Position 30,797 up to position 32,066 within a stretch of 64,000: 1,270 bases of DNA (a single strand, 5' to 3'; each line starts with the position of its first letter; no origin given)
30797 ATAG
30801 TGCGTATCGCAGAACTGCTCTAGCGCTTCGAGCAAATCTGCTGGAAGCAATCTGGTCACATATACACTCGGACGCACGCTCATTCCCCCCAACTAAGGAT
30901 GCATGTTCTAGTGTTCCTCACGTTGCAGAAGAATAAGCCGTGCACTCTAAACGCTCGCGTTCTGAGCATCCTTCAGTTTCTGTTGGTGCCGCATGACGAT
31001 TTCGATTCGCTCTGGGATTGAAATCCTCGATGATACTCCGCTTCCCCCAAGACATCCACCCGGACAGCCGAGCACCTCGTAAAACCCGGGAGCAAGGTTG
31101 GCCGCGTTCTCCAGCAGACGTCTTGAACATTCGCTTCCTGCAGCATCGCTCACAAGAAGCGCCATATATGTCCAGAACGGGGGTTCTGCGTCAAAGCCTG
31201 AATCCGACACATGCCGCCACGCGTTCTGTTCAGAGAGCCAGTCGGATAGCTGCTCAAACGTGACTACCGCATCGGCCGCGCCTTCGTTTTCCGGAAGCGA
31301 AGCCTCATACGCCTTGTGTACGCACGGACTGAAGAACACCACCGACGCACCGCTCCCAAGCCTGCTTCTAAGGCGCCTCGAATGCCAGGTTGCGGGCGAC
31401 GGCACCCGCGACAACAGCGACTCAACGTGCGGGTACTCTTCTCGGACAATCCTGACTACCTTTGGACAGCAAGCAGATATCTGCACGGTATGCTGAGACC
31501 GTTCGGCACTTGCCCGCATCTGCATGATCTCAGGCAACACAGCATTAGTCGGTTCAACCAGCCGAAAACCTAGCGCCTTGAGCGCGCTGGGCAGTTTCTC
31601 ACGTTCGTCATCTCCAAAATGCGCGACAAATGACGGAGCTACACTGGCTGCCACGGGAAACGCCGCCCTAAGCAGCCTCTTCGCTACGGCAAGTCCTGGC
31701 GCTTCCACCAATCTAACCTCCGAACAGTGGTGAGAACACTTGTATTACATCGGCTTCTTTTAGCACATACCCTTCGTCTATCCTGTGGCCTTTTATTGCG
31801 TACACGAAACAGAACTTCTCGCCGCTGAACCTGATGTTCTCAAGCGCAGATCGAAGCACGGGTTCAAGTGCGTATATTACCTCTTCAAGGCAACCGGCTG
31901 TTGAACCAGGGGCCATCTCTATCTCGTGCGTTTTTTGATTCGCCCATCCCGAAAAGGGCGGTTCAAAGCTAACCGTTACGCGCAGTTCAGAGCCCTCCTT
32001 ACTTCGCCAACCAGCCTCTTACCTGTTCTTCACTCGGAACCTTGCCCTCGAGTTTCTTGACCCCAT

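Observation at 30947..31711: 254-aa protein keeps all three H-cluster cysteine motifs of [FeFe]-hydrogenases but little else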

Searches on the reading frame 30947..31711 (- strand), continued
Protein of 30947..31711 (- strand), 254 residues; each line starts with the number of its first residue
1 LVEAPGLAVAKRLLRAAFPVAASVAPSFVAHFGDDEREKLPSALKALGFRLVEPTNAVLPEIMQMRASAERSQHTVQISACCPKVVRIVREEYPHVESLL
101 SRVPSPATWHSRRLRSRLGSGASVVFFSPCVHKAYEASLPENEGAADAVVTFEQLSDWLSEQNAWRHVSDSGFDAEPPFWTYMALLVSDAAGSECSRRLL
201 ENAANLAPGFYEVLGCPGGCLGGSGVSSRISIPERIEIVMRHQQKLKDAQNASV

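Call 82: search_protein_families(library=pfam, proteins=[L009:6694-6960:+, L008:6747-6998:+, L002:7438-7899:-, L010:1855-2679:-, L010:2667-3536:-, L012:4182-5627:+, L012:7139-7501:-, L012:7589-8224:-], max_evalue=0.05)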
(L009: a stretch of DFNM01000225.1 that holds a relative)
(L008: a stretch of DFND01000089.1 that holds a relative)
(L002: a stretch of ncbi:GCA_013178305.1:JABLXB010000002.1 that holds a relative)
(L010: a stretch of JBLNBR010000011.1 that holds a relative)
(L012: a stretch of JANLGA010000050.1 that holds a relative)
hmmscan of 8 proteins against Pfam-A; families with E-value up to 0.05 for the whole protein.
L009:6694-6960:+ (88 aa): 1 family
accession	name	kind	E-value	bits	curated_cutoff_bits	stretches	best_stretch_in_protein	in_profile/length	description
PF02597.26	ThiS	-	0.0003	21.7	22.5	1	16-81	10-69/76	ThiS family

L008:6747-6998:+ (83 aa): 2 families
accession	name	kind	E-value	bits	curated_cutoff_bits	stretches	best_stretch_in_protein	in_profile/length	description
PF02597.26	ThiS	-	7.7e-08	33.2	22.5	1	19-83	17-76/76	ThiS family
PF09720.15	Unstab_antitox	-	0.01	16.3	23.3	1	26-63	11-49/54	Putative addiction module component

L002:7438-7899:- (153 aa): 6 families
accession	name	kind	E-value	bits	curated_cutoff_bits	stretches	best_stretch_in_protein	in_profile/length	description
PF00583.31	Acetyltransf_1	-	2.4e-10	41.2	20.7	1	41-115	35-115/116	Acetyltransferase (GNAT) family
PF13508.13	Acetyltransf_7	-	7.1e-10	39.6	27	1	40-117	4-83/84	Acetyltransferase (GNAT) domain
PF13673.13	Acetyltransf_10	-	5.8e-05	23.5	23.6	1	48-122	39-113/128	Acetyltransferase (GNAT) domain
PF14542.12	Acetyltransf_CG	-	0.00032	21.2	30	1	61-113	22-73/80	GCN5-related N-acetyl-transferase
PF08445.16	FR47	-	0.019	15.4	22.1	1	62-99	20-57/86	FR47-like protein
PF13527.13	Acetyltransf_9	-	0.032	14.7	25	0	67-117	76-125/127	Acetyltransferase (GNAT) domain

L010:1855-2679:- (274 aa): 3 families
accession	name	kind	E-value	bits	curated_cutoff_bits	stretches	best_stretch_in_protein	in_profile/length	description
PF02110.20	HK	-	1.7e-87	293.4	27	1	14-257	1-245/247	Hydroxyethylthiazole kinase family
PF01256.23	Carb_kinase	-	0.00088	19.2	27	1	150-239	138-227/242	NAD(P)H-hydrate dehydratase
PF08543.17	Phos_pyr_kin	-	0.04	13.7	27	0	39-225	34-225/246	Phosphomethylpyrimidine kinase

L010:2667-3536:- (289 aa): 4 families
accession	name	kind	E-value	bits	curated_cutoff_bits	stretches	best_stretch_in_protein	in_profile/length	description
PF08543.17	Phos_pyr_kin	-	2.2e-100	335.6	27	1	33-276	1-246/246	Phosphomethylpyrimidine kinase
PF00294.29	PfkB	-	6.9e-11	42.5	25.8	1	121-260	160-288/302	pfkB family carbohydrate kinase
PF01256.23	Carb_kinase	-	5.7e-08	33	27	1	153-266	117-223/242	NAD(P)H-hydrate dehydratase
PF02110.20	HK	-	0.0053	16.6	27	1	192-261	154-219/247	Hydroxyethylthiazole kinase family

L012:4182-5627:+ (481 aa): 3 families
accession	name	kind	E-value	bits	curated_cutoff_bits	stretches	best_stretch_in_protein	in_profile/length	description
PF00817.25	IMS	-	4.8e-08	33.5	23.2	1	70-203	5-146/148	impB/mucB/samB family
PF11799.13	IMS_C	-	4.4e-06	27.5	20.7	1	314-419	3-107/109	impB/mucB/samB family C-terminal domain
PF21999.2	IMS_HHH_1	-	0.026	15.4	27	1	260-300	10-51/53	DNA polymerase-iota, thumb domain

L012:7139-7501:- (120 aa): 0 families

L012:7589-8224:- (211 aa): 1 family
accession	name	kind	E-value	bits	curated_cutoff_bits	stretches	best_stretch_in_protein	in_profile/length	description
PF02887.21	PK_C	-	4.2e-05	24.1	28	1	35-115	14-66/114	Pyruvate kinase, alpha/beta domain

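Call 89: search_protein_families(library=ncbifam, proteins=[L003:12993-15536:+, L003:8808-9722:+, L013:7528-8316:+, L013:8313-8753:+, L002:7438-7899:-, L003:3613-4470:+, L109:6403-6969:-, L003:2060-2434:+], max_evalue=0.00001)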
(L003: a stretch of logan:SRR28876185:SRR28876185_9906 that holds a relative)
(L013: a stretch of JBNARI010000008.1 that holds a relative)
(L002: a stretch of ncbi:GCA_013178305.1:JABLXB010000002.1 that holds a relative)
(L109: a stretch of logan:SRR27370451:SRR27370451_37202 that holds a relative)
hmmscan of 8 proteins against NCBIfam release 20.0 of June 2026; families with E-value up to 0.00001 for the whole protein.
L003:12993-15536:+ (847 aa): 22 families
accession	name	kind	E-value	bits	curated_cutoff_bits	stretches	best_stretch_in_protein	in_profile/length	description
NF041714.1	arsenate_red_ArrA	equivalog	0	1153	1600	1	2-844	2-847/848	arsenate respiratory reductase molybdopterin-containing subunit ArrA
NF012032.0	PRK15488.1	equivalog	2.3e-86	290.4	694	1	1-565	1-526/759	thiosulfate reductase PhsA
TIGR02166.1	dmsA_ynfE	subfamily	1.1e-56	192.4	777.7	1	3-808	1-765/794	DMSO/selenate family reductase complex A subunit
NF041783.2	mnquin_red_QrcB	equivalog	2.4e-45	154.9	440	2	42-397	46-365/695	menaquinone reductase molybdopterin-binding-like subunit QrcB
TIGR01591.1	Fdh-alpha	equivalog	6.4e-43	146.8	666.25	1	52-562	2-478/672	formate dehydrogenase subunit alpha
NF011566.1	PRK14990.1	exception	1.7e-38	132.2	1600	1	3-443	14-467/814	dimethylsulfoxide reductase subunit A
TIGR03479.1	DMSO_red_II_alp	subfamily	2.4e-38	131.8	984.75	2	48-292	58-305/913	molybdopterin-dependent oxidoreductase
NF041884.1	selenate_YnfF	exception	3.7e-35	121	1650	1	3-397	1-397/798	selenate/tellurate reductase subunit YnfF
NF041885.1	selenate_YnfE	exception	2.1e-34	118.5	1675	1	3-403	3-409/805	selenate/tellurate reductase subunit YnfE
NF011567.1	PRK14991.1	equivalog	5.2e-26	90.7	1750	1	335-528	475-689/1022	tetrathionate reductase subunit TtrA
TIGR00509.1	bisC_fam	subfamily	3.6e-25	88.4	1017.55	1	57-550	2-499/772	molybdopterin guanine dinucleotide-containing S/N-oxide reductase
NF047855.1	AssmNtatRedNasC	equivalog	2.3e-21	75.7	1100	1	241-518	210-465/708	assimilatory nitrate reductase catalytic subunit NasC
NF011682.0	PRK15102.1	equivalog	2.3e-21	75.6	909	1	1-550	2-557/829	trimethylamine-N-oxide reductase TorA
TIGR02164.1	torA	equivalog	6.6e-21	74.1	1465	1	1-550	1-553/824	trimethylamine-N-oxide reductase TorA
NF010055.0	PRK13532.1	equivalog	9.8e-21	73.7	904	1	1-526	1-539/830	nitrate reductase catalytic subunit NapA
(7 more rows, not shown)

L003:8808-9722:+ (304 aa): 6 families
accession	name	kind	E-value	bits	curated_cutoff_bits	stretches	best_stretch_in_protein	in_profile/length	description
TIGR01098.1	3A0109s03R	subfamily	2e-52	178.2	112.05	1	6-266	4-253/253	phosphate/phosphite/phosphonate ABC transporter substrate-binding protein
TIGR03431.1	PhnD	equivalog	2.4e-51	174.9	261.1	1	40-302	20-286/288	phosphonate ABC transporter substrate-binding protein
TIGR04553.1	ABC_peri_selen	hypoth_equivalog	2.7e-26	92.5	250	1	66-300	19-260/266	putative selenate ABC transporter substrate-binding protein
NF049985.1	SBP_like_Rv1680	exception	2.7e-11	43.6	400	1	55-287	7-247/268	Rv1680 family SBP-like protein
TIGR02122.1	TRAP_TAXI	subfamily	1.3e-08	34.1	84.35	1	51-166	32-153/320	TAXI family TRAP transporter solute-binding subunit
TIGR01728.1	SsuA_fam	subfamily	2.6e-06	26.8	163.5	1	62-183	14-130/290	aliphatic sulfonate ABC transporter substrate-binding protein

L013:7528-8316:+ (262 aa): 31 families (the best 25 are shown)
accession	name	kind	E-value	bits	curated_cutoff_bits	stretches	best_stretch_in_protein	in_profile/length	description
NF008823.0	PRK11873.1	subfamily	8e-81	271.5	263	1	7-256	6-270/272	arsenite methyltransferase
NF041537.1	ArsM_AhpD_UU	exception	1.4e-51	175.3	510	1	49-223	53-227/345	arsenite methyltransferase/AhpD domain selenoprotein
NF047649.1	MTase_UXPK_star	exception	2e-49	168.1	460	1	12-222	17-227/283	methyltransferase/UXPK-star double selenoprotein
NF040538.1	methyl_ArsM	equivalog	8.7e-47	160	500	2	138-255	168-282/356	arsinothricin biosynthesis methyltransferase ArsM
NF041536.1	ArsM_DUF2284_UU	exception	8e-42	143.1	575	1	49-223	53-227/459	arsenite methyltransferase/DUF2284 domain selenoprotein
NF038099.1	AsSugarArsM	exception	2e-30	106.1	400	1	37-224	22-219/321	arsenosugar biosynthesis arsenite methyltransferase ArsM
NF040539.1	AST_met_ArsM_2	exception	2.8e-23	83.1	240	1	75-224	59-211/262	putative arsinothricin biosynthesis methyltransferase ArsM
NF045667.1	MTase_DVU1556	equivalog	8.6e-23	80.9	155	1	65-221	15-163/213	DVU_1556 family methyltransferase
NF001240.0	PRK00216.1-1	equivalog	1.6e-17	63.4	378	1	65-178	56-170/251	bifunctional demethylmenaquinone methyltransferase/2-methoxy-6-polyprenyl-1,4-benzoquinol methylase UbiE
NF001244.0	PRK00216.1-5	equivalog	7.9e-17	61.3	216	1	68-180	44-157/236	bifunctional demethylmenaquinone methyltransferase/2-methoxy-6-polyprenyl-1,4-benzoquinol methylase UbiE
NF001243.0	PRK00216.1-4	equivalog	1.3e-16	60.7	235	1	67-180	42-155/237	demethylmenaquinone methyltransferase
TIGR02752.1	MenG_heptapren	equivalog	3.2e-16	59.6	419.85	1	68-180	41-153/231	demethylmenaquinone methyltransferase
TIGR01934.1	MenG_MenH_UbiE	subfamily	4.2e-16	58.9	158.35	1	71-180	38-145/223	ubiquinone/menaquinone biosynthesis methyltransferase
NF052510.1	methyltran_MpqE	exception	9e-16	58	335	1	66-192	40-165/234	methyl-plastoquinone biosynthesis methyltransferase MpqE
TIGR02072.1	BioC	equivalog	1.6e-14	54.3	184.95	1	74-224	36-177/244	malonyl-ACP O-methyltransferase BioC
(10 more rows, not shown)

L013:8313-8753:+ (146 aa): 8 families
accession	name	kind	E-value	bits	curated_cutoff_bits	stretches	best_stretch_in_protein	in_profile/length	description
NF040501.1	resist_ArsN2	equivalog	2.6e-43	146.9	125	1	13-143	1-132/133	arsenic resistance N-acetyltransferase ArsN2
NF005840.0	PRK07757.1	equivalog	5e-18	65.5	154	1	27-122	33-128/153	N-acetyltransferase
NF003641.0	PRK05279.1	equivalog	9.3e-15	54.4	344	1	5-133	296-433/441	amino-acid N-acetyltransferase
NF005921.0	PRK07922.1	equivalog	4e-13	49.4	180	1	4-124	7-135/170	amino-acid N-acetyltransferase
TIGR01890.1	N-Ac-Glu-synth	equivalog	1.2e-11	44.3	202.85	1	6-133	285-421/429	amino-acid N-acetyltransferase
NF008964.0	PRK12308.1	equivalog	6.9e-10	37.9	657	1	24-126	491-593/624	argininosuccinate lyase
NF002959.0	PRK03624.1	equivalog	3.2e-09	36.6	124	1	4-119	7-136/147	GNAT family acetyltransferase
TIGR01575.1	rimI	equivalog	1.5e-07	31.6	86.4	1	34-116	30-116/132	ribosomal protein S18-alanine N-acetyltransferase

L002:7438-7899:- (153 aa): 7 families
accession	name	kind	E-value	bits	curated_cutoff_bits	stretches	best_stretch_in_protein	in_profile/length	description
NF040501.1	resist_ArsN2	equivalog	8.5e-42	141.9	125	1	17-146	2-131/133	arsenic resistance N-acetyltransferase ArsN2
NF005921.0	PRK07922.1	equivalog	1.2e-11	44.5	180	1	35-130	42-137/170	amino-acid N-acetyltransferase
NF005840.0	PRK07757.1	equivalog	1.3e-11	44.6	154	1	32-130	35-132/153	N-acetyltransferase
NF003641.0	PRK05279.1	equivalog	4.7e-08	32.3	344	1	36-122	331-418/441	amino-acid N-acetyltransferase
NF008964.0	PRK12308.1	equivalog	1.6e-07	30.1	657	1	32-136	496-599/624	argininosuccinate lyase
TIGR01890.1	N-Ac-Glu-synth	equivalog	2.9e-07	29.8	202.85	1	40-122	323-406/429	amino-acid N-acetyltransferase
TIGR01575.1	rimI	equivalog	3.1e-06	27.4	86.4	1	35-120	28-116/132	ribosomal protein S18-alanine N-acetyltransferase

L003:3613-4470:+ (285 aa): 4 families
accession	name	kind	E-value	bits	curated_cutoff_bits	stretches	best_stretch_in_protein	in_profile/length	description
NF002270.0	PRK01202.1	subfamily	3.7e-35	120.5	117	1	157-277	7-127/129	glycine cleavage system protein GcvH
TIGR00527.1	gcvH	equivalog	5.8e-32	110.5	115.85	1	154-277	3-126/129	glycine cleavage system protein GcvH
TIGR03077.1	not_gcvH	equivalog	1.5e-17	63.6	144.05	1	166-258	8-101/110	glycine cleavage protein H-like protein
NF045810.1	GcvH_rel_desulf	equivalog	1.5e-09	37.8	150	1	150-278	9-137/167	GcvH-related protein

L109:6403-6969:- (188 aa): 1 family
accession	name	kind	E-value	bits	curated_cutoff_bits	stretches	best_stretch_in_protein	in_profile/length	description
NF003195.0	PRK04165.1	equivalog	4.4e-15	55.5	306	1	115-170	3-58/450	acetyl-CoA decarbonylase/synthase complex subunit gamma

L003:2060-2434:+ (124 aa): 0 families

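Call 93: search_protein_families(library=ncbifam, proteins=[L109:8436-8831:-, L003:4463-4879:+, L003:4881-5348:+, L109:9573-10748:-, L109:9279-9530:-], max_evalue=0.01)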
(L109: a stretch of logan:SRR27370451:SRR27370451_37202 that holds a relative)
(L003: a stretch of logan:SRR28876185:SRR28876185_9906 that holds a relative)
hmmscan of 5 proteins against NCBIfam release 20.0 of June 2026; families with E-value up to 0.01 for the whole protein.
L109:8436-8831:- (131 aa): 0 families

L003:4463-4879:+ (138 aa): 1 family
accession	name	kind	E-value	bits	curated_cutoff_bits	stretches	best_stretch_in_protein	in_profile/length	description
NF004914.0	PRK06273.1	equivalog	0.0012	18.6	163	1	46-96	35-82/167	ferredoxin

L003:4881-5348:+ (155 aa): 0 families

L109:9573-10748:- (391 aa): 2 families
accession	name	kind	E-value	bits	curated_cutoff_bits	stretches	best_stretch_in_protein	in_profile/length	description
NF040736.1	efflux_SaoE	equivalog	3e-35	122.1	325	2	49-176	21-145/352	efflux transporter SaoE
NF033936.1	CuZnOut_SO0444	equivalog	3.2e-33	115.3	300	1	53-390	15-313/351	SO_0444 family Cu/Zn efflux transporter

L109:9279-9530:- (83 aa): 4 families
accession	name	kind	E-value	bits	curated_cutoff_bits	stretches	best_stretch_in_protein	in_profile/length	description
TIGR00412.2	redox_disulf_2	subfamily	6.1e-26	90.6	62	1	8-81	1-74/75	MTH895/ArsE family thioredoxin-like protein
TIGR00411.1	redox_disulf_1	equivalog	1.9e-05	24.6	92.75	1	15-80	10-77/82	MJ0307 family thioredoxin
NF049942.1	DF_fam_seleno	subfamily_domain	0.00074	19.5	70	1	14-64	7-59/96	DF family (seleno)protein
NF040730.1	CxCC_doxin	equivalog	0.0008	19.1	65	1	7-68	3-66/83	thioredoxin-like (seleno)protein SaoT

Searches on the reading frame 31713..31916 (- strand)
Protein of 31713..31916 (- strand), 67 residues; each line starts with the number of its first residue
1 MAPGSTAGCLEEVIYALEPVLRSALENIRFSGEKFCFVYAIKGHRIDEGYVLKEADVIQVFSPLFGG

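Call 4: search_protein_families(library=pfam, proteins=[window:31713-31916:-], max_evalue=0.1)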
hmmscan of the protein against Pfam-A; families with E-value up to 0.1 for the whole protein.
window:31713-31916:- (67 aa): 0 families

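Call 5: search_protein_families(library=ncbifam, proteins=[window:31713-31916:-], max_evalue=0.1)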
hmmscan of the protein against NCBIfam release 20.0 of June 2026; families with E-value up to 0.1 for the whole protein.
window:31713-31916:- (67 aa): 1 family
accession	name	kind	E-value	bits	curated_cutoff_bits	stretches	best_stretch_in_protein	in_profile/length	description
TIGR01687.1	moaD_arch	subfamily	0.076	13.5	49.5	1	38-67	57-88/88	MoaD family protein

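Call 43: search_protein_families(library=pfam, proteins=[window:31716-31916:-], max_evalue=1)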
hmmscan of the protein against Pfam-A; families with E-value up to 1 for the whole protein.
seq(67 aa): 1 family
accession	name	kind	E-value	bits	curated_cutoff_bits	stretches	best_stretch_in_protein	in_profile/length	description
PF02597.26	ThiS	-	0.12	13.3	22.5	1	36-67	42-76/76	ThiS family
